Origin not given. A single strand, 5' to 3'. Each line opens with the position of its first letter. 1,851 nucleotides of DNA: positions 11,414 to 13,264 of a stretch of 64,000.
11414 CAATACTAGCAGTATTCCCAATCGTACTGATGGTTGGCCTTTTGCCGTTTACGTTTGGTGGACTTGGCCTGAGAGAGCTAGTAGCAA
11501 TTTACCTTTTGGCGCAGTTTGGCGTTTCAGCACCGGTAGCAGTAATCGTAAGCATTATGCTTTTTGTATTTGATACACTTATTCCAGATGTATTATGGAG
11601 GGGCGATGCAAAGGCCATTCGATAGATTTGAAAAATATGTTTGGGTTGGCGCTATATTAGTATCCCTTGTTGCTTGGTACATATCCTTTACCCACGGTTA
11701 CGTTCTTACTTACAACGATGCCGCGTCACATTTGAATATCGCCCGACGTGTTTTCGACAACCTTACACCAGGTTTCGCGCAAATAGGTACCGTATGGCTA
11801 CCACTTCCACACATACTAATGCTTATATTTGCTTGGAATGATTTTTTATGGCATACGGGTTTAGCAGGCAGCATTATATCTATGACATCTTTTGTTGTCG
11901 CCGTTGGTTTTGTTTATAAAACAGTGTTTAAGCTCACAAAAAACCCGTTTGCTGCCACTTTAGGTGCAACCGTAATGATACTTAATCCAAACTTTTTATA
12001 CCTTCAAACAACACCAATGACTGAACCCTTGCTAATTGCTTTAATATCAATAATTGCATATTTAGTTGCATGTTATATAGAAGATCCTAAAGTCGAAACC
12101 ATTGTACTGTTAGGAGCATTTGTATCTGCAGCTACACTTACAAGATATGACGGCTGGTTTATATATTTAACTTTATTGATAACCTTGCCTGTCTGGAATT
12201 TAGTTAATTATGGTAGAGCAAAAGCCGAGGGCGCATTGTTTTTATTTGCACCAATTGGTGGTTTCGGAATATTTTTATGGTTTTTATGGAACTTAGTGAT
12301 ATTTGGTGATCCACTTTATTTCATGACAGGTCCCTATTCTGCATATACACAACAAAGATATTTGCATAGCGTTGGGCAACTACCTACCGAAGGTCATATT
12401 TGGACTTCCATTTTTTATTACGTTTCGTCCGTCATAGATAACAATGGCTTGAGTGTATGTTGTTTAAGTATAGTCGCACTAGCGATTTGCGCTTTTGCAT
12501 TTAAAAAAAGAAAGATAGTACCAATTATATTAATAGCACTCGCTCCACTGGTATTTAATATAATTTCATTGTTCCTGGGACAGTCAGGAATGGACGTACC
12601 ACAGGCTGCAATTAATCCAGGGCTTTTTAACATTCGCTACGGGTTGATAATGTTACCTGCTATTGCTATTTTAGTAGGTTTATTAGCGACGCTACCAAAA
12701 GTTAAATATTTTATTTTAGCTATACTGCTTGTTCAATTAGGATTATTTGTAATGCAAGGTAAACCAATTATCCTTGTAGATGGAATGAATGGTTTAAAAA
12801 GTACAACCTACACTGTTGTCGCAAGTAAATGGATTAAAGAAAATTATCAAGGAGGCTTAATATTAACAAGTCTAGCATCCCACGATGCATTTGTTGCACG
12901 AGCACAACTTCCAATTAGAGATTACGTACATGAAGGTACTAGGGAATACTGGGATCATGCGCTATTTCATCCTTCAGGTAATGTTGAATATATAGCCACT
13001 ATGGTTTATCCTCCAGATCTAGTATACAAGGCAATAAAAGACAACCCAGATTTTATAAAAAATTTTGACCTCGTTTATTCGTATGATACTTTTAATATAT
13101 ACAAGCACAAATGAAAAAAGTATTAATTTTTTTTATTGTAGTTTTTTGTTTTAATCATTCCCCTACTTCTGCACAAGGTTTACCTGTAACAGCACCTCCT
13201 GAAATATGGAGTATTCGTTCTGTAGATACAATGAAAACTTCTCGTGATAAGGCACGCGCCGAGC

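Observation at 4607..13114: Gtr-like surface glycosylation module encoded directly downstream of a giant Pro/Thr-linker surface protein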

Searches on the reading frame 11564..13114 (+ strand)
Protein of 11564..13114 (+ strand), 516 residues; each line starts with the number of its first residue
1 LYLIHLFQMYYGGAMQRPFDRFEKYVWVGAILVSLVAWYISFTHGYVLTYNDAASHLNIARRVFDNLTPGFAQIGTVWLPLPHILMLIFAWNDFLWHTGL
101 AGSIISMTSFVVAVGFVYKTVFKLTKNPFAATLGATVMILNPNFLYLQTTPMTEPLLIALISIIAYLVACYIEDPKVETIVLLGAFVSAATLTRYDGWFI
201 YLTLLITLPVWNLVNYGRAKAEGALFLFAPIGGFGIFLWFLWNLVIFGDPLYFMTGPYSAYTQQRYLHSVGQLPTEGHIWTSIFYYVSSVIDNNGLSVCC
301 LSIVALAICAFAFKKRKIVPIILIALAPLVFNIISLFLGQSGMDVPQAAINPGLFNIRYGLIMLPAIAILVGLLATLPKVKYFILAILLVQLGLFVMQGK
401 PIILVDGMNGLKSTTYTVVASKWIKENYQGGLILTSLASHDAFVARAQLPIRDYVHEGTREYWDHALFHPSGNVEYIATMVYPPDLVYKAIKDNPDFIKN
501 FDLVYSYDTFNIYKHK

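Call 4: search_protein_families(library=pfam, proteins=[window:11564-13114:+], max_evalue=0.01)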
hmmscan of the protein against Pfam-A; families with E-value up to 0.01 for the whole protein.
window:11564-13114:+ (516 aa): 1 family
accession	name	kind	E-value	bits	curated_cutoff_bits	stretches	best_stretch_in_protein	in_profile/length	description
PF13231.12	PMT_2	-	0.00031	21.4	26.1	1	98-208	20-128/160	Dolichyl-phosphate-mannose-protein mannosyltransferase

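Call 5: search_protein_families(library=ncbifam, proteins=[window:11564-13114:+], max_evalue=0.01)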
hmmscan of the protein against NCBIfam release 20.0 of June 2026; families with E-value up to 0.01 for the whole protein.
window:11564-13114:+ (516 aa): 0 families

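Call 9: find_homologous_proteins(query=window:11564-13114:+, max_evalue=0.001)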
Query window:11564-13114:+ (516 aa): 3237 proteins with E <= 0.001 among 8000 candidates; the best 120 are listed.
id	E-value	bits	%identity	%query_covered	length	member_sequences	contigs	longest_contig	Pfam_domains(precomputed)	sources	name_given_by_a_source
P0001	0.0e+0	1118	100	97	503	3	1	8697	-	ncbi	-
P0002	4.7e-201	687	59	97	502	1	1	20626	PF13231.13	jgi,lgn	jgi:hypothetical protein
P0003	1.0e-200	686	60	97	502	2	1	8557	-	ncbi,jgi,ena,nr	ncbi:MAG: glycosyltransferase family 39 protein [Candidatus Omnitrophica bacterium]|nr:glycosyltrans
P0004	2.7e-200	685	59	97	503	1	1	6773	PF13231.13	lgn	-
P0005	7.1e-200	683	60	97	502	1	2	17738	-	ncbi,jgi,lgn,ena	-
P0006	1.9e-199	682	60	96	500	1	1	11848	PF13231.13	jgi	-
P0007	4.3e-199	681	59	97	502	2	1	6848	PF13231.13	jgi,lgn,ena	-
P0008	8.2e-199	680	60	97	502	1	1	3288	PF13231.13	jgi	-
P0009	3.1e-198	678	62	96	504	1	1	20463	PF02366.25,PF13231.13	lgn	-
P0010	7.9e-198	677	60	96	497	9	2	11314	-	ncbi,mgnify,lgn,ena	ncbi:MAG: hypothetical protein AAB603_03910 [Patescibacteria group bacterium]|mgnify:FL=1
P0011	5.9e-194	664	59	97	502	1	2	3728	-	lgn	-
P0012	2.0e-192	659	59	97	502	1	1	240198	-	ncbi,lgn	-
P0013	1.6e-191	656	58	97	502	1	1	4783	PF02366.25,PF13231.13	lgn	-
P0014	2.6e-190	652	59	96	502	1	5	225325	PF02366.25,PF13231.13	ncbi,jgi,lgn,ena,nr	ncbi:MAG TPA: glycosyltransferase family 39 protein [Patescibacteria group bacterium]|nr:glycosyltra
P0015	6.4e-188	644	58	96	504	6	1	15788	-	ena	-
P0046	5.9e-177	608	55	96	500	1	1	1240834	PF02366.25,PF13231.13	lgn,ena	-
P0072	2.5e-171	589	54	96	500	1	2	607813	-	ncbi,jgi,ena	-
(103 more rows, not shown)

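Call 10: find_encoding_contigs(protein=P0046, flank=10000, max_places=2)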
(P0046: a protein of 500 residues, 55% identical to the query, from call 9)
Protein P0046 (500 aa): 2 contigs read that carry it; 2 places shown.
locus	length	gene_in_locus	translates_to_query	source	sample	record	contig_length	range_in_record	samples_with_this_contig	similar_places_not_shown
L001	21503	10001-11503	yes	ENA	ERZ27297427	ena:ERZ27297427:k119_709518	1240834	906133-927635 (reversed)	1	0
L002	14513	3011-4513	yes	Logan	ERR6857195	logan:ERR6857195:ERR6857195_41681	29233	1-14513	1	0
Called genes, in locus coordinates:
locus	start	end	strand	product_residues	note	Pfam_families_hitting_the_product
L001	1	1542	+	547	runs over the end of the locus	PF00535:Glycos_transf_2, PF13641:Glyco_tranf_2_3, PF13632:Glyco_trans_2_3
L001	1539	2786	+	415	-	-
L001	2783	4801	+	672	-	PF00535:Glycos_transf_2, PF13641:Glyco_tranf_2_3, PF13632:Glyco_trans_2_3 (weak), PF20706:GT4-conflict (weak), PF00534:Glycos_transf_1, PF13692:Glyco_trans_1_4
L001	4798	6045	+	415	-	PF04230:PS_pyruv_trans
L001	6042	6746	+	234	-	PF13489:Methyltransf_23, PF08241:Methyltransf_11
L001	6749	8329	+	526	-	-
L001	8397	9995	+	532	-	-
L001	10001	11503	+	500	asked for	PF02366:PMT, PF13231:PMT_2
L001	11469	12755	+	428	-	PF13620:CarboxypepD_reg, PF13715:CarbopepD_reg_2 (weak), PF25020:TTR_TEN1-4 (weak)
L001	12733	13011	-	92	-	-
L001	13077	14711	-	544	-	-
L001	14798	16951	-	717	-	PF00535:Glycos_transf_2, PF13641:Glyco_tranf_2_3, PF13632:Glyco_trans_2_3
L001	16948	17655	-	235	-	PF00535:Glycos_transf_2, PF13641:Glyco_tranf_2_3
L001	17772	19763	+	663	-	PF19291:TREH_N, PF00723:Glyco_hydro_15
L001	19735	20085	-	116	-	-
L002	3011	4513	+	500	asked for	PF02366:PMT, PF13231:PMT_2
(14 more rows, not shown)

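Call 11: find_encoding_contigs(protein=P0072, flank=10000, max_places=2)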
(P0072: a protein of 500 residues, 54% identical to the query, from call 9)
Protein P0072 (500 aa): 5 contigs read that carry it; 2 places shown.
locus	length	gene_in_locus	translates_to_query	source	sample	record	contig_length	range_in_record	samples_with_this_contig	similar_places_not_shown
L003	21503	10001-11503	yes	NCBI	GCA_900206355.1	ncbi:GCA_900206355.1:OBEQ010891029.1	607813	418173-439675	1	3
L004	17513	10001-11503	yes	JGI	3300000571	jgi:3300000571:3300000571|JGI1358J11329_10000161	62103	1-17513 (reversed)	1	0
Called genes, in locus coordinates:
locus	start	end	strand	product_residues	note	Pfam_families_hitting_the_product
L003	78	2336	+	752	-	PF00535:Glycos_transf_2, PF10111:Glyco_tranf_2_2 (weak), PF13506:Glyco_transf_21 (weak), PF13641:Glyco_tranf_2_3 (weak), PF00535:Glycos_transf_2, PF13641:Glyco_tranf_2_3, PF13632:Glyco_trans_2_3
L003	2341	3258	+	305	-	PF00535:Glycos_transf_2, PF13641:Glyco_tranf_2_3, PF13632:Glyco_trans_2_3 (weak)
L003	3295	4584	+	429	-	PF04230:PS_pyruv_trans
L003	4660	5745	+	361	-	PF00534:Glycos_transf_1, PF13692:Glyco_trans_1_4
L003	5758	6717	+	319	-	PF00535:Glycos_transf_2, PF13641:Glyco_tranf_2_3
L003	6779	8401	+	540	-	PF13231:PMT_2 (weak)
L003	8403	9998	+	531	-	-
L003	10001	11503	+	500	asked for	-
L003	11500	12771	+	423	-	PF13620:CarboxypepD_reg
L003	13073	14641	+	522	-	PF00535:Glycos_transf_2, PF13641:Glyco_tranf_2_3, PF13632:Glyco_trans_2_3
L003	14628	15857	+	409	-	PF13439:Glyco_transf_4, PF13579:Glyco_trans_4_4, PF20706:GT4-conflict, PF00534:Glycos_transf_1, PF13692:Glyco_trans_1_4, PF13524:Glyco_trans_1_2 (weak)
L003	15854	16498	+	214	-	PF13489:Methyltransf_23 (weak), PF13649:Methyltransf_25 (weak), PF13847:Methyltransf_31 (weak), PF08241:Methyltransf_11, PF08242:Methyltransf_12 (weak)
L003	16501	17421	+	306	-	PF00535:Glycos_transf_2, PF10111:Glyco_tranf_2_2 (weak), PF13641:Glyco_tranf_2_3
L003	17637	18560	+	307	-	PF00535:Glycos_transf_2, PF13641:Glyco_tranf_2_3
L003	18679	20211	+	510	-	-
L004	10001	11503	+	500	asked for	-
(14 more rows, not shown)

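Call 13: search_solved_structures(query=window:11603-13114:+, max_evalue=10)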
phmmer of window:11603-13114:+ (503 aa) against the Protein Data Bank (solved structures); distinct sequences matched with E-value up to 10: 0.

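Call 18: search_solved_structures(query=A1, max_evalue=10, show_alignments=2)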
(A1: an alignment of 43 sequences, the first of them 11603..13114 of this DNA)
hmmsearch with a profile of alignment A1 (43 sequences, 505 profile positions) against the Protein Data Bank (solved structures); distinct sequences matched with E-value up to 10: 0.

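Call 27: find_related_loci(query=A1, collection=genome_contigs, flank=10000)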
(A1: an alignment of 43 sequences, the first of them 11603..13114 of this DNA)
Query A1 (503 aa) in genome_contigs; peptide patterns used: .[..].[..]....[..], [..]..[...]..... (x = any residue, [..] = any of these).
599 stretches matched a pattern (row limit reached: there are more); 598 encode a relative of the query (tblastn E <= 1e-3); the best 80 are kept; 80 distinct loci.
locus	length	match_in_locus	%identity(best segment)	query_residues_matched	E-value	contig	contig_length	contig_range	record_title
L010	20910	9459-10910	54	19-502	6e-176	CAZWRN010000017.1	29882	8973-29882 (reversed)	MAG TPA_asm: uncultured Gammaproteobacteria bacterium isolate binchicken_co105_146 genome assembly, contig: NODE_1905_le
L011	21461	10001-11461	54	17-503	1e-168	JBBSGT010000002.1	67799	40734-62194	MAG: Candidatus Levyibacteriota bacterium isolate LS2_sbin.47 LS2_sbin.47_K_1106253_L_67799_cov_18.1560, whole genome sh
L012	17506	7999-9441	39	20-503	4e-107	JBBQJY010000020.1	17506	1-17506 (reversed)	MAG: Candidatus Curtissbacteria bacterium isolate Co_metawrap_659 Cmw_659_k141_25402507_length_17506_cov_8.0000, whole g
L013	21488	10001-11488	39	34-503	9e-103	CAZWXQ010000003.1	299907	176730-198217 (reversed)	MAG TPA_asm: uncultured Gammaproteobacteria bacterium isolate SRP292972_co3_100 genome assembly, contig: NODE_48_length_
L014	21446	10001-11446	40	18-501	2e-100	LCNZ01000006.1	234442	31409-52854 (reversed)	MAG: Candidatus Amesbacteria bacterium GW2011_GWB1_47_19 UX91_C0006, whole genome shotgun sequence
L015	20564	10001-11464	39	19-503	7e-100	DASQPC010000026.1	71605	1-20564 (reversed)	MAG TPA_asm: Candidatus Methylomirabilota bacterium isolate SMAG_U10819 k141_273184, whole genome shotgun sequence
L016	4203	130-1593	39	20-503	3e-100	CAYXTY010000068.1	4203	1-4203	MAG TPA_asm: uncultured Gammaproteobacteria bacterium isolate SRP286056_co1_91 genome assembly, contig: NODE_32512_lengt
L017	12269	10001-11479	38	15-503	2e-98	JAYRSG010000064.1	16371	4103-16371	MAG: Candidatus Moraniibacteriota bacterium isolate XM1_ASGE3bin.7 k141_330307, whole genome shotgun sequence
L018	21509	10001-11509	39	17-503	1e-97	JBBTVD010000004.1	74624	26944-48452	MAG: Patescibacteria group bacterium isolate H14-bin010_1 H14_bin010_1_000000000004, whole genome shotgun sequence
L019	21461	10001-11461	38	19-503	1e-97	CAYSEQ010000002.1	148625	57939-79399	MAG TPA_asm: uncultured Gammaproteobacteria bacterium isolate binchicken_co30_31 genome assembly, contig: NODE_125_lengt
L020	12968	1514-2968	39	19-501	2e-97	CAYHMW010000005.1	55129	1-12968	MAG TPA_asm: uncultured Gammaproteobacteria bacterium isolate ERP119705_co13_486 genome assembly, contig: NODE_660_lengt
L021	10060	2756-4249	38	15-503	2e-97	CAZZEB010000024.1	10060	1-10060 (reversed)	MAG TPA_asm: uncultured Gammaproteobacteria bacterium isolate SRP342105_co1_364 genome assembly, contig: NODE_9247_lengt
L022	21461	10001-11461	37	20-503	3e-96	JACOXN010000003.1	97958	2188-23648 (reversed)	MAG: Candidatus Giovannonibacteria bacterium isolate NC_groundwater_154_Ag_S-0.1um_46_13 S4_GD2017_2_S1_scaffold_86, who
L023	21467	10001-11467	39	18-503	4e-96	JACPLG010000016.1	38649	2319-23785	MAG: Candidatus Levyibacteriota bacterium isolate NC_groundwater_515_Ag_S-0.1um_38_10 S35_SO-1_scaffold_398900, whole ge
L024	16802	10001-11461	38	19-503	8e-96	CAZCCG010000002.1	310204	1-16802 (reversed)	MAG TPA_asm: uncultured Gammaproteobacteria bacterium isolate SRP200132_co1_33 genome assembly, contig: NODE_20_length_3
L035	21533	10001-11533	36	17-503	1e-91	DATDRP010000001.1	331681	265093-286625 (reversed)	MAG TPA_asm: Patescibacteria group bacterium isolate SMAG_U7980 k141_3695755, whole genome shotgun sequence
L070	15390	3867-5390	37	7-503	1e-98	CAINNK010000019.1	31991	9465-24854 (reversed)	uncultured bacterium isolate AM_bin-0953 genome assembly, contig: bin-0953:19/46, whole genome shotgun sequence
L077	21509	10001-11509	35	17-503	1e-77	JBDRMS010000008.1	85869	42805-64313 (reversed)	MAG: bacterium isolate MEGAHIT-group-1.842 k141_2031008, whole genome shotgun sequence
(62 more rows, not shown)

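Call 32: predict_structure(alignment_id=A1)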
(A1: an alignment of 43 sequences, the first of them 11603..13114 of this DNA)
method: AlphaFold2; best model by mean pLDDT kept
length: 503 residues; sequences in the alignment: 43
mean_pLDDT: 92.5   pTM: 0.93
mean pLDDT of the five models: 92.5, 92.5, 92.2, 92.1, 89.4
residues with pLDDT >= 90: 386; 70-90: 107; 50-70: 8; < 50: 2
segments of 3 or more residues with pLDDT < 50: none
pLDDT, mean of each block of 10 residues (from residue 1): 73 98 98 91 89 75 77 92 93 98 98 96 98 97 98 97 97 98 96 97 97 98 93 84 78 86 96 98 97 86 85 96 93 92 95 98 93 95 95 90 91 96 88 90 87 93 94 93 98 96 97
secondary structure, 60 per line:
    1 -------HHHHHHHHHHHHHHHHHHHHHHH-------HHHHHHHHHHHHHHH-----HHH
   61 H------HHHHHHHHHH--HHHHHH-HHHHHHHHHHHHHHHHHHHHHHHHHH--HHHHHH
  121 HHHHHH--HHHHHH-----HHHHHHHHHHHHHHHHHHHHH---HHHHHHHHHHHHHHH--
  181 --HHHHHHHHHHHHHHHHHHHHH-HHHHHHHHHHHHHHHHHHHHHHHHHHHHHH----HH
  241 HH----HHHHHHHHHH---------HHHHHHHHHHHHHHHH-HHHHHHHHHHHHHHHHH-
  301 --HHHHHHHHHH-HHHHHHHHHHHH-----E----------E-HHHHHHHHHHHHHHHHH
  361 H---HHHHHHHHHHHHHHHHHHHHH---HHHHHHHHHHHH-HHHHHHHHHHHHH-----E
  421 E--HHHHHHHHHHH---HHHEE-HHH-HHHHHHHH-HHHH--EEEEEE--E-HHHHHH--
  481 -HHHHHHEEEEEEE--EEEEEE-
elements in order: H8-30 H38-52 H58-61 H68-77 H80-85 H87-112 H115-126 H129-134 H140-160 H164-178 H183-203 H205-234 H239-242 H247-256 H266-281 H283-299 H303-312 H314-325 H344-361 H365-385 H389-400 H402-414 H424-434 H448-455 H457-460 E463-468 H473-478 H482-487 E488-494 E497-502

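Call 36: fold_search(model_id=the predicted structure, library=pdb)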
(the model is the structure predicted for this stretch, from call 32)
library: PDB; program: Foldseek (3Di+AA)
matches with E <= 10: 250; with E <= 0.001: 22
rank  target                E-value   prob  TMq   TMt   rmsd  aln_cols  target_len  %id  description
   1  6ftg_5                4.9e-06  1.00  0.54  0.44  14.8       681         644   11  Subtomogram average of OST-containing ribosome-translocon complexes from canine rough microsomal membranes (released 2018-03-21)
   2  8age_A                7.2e-06  1.00  0.52  0.42  12.1       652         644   12  Structure of yeast oligosaccharylransferase complex with acceptor peptide bound (released 2022-12-07)
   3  7oci_F                9.7e-06  1.00  0.53  0.44  12.1       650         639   13  Cryo-EM structure of yeast Ost6p containing oligosaccharyltransferase complex (released 2022-02-16)
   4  8agc_A                1.1e-05  1.00  0.53  0.40  13.6       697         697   12  Structure of yeast oligosaccharylransferase complex with lipid-linked oligosaccharide and non-acceptor peptide bound (released 2022-12-07)
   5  6s7o_A                1.2e-05  1.00  0.52  0.42  11.4       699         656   12  Cryo-EM structure of human oligosaccharyltransferase complex OST-A (released 2019-12-18)
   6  3waj                  1.4e-05  1.00  0.49  0.33  13.2       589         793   12  Crystal structure of the Archaeoglobus fulgidus oligosaccharyltransferase (O29867_ARCFU) complex with Zn and sulfate (released 2013-10-30)
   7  9n9j_I                1.7e-05  1.00  0.48  0.37  15.9       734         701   12  Structure of a GRP94 folding intermediate engaged with a CCDC134- and FKBP11-bound secretory translocon (released 2025-11-19)
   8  5f15                  1.9e-05  1.00  0.60  0.56   7.1       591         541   12  Crystal Structure of ArnT from Cupriavidus metallidurans bound to Undecaprenyl phosphate (released 2016-02-17)
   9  7zlg_A                2.4e-05  1.00  0.47  0.39  10.9       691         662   13  Cryo-EM structure of C-mannosyltransferase CeDPY19, in complex with acceptor peptide and bound to CMT2-Fab and anti-Fa (released 2023-01-11)
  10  8agb_A                4.3e-05  1.00  0.50  0.40  12.2       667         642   12  Structure of yeast oligosaccharylransferase complex with lipid-linked oligosaccharide bound (released 2022-12-07)
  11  7zli_A                4.3e-05  1.00  0.46  0.38  11.6       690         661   12  Cryo-EM structure of C-mannosyltransferase CeDPY19, in complex with Dol25-P-Man and bound to CMT2-Fab and anti-Fab nan (released 2023-01-11)
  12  6s7t_A                4.5e-05  1.00  0.53  0.40   9.6       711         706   11  Cryo-EM structure of human oligosaccharyltransferase complex OST-B (released 2019-12-18)
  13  7zlh_A                4.9e-05  1.00  0.46  0.38  10.9       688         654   13  Cryo-EM structure of C-mannosyltransferase CeDPY19, in apo state, bound to CMT2-Fab and anti-Fab nanobody (released 2023-01-11)
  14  9s6t_A                5.6e-05  1.00  0.52  0.54   8.2       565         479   12  Ternary cryo-EM structure of chicken ALG12 with Dol25-PP-GlcNAc2Man7, Dol25-P-Man, and Fab (released 2026-03-18)
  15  6c26_A                6.6e-05  1.00  0.46  0.37  13.7       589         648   14  The Cryo-EM structure of a eukaryotic oligosaccharyl transferase complex (released 2018-01-31)
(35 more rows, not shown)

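Call 55: search_protein_families(library=pfam, alignment_id=A1, max_evalue=0.01)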
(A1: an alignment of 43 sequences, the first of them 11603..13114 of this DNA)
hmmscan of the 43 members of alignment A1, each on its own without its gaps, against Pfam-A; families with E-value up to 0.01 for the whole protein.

A. member 1, window:11603-13114:+ (503 aa): 1 family
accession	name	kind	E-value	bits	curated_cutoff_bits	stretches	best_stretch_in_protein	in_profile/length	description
PF13231.12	PMT_2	-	0.0003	21.5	26.1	1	85-195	20-128/160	Dolichyl-phosphate-mannose-protein mannosyltransferase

B. families by the number of members that match (of 43 scanned): 4 families
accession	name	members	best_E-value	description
PF13231.12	PMT_2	35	5e-11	Dolichyl-phosphate-mannose-protein mannosyltransferase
PF02366.24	PMT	14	1.4e-09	Dolichyl-phosphate-mannose-protein mannosyltransferase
PF09913.15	DUF2142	2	0.0014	Predicted membrane protein (DUF2142)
PF02903.20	Alpha-amylase_N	1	0.0004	Alpha amylase, N-terminal ig-like domain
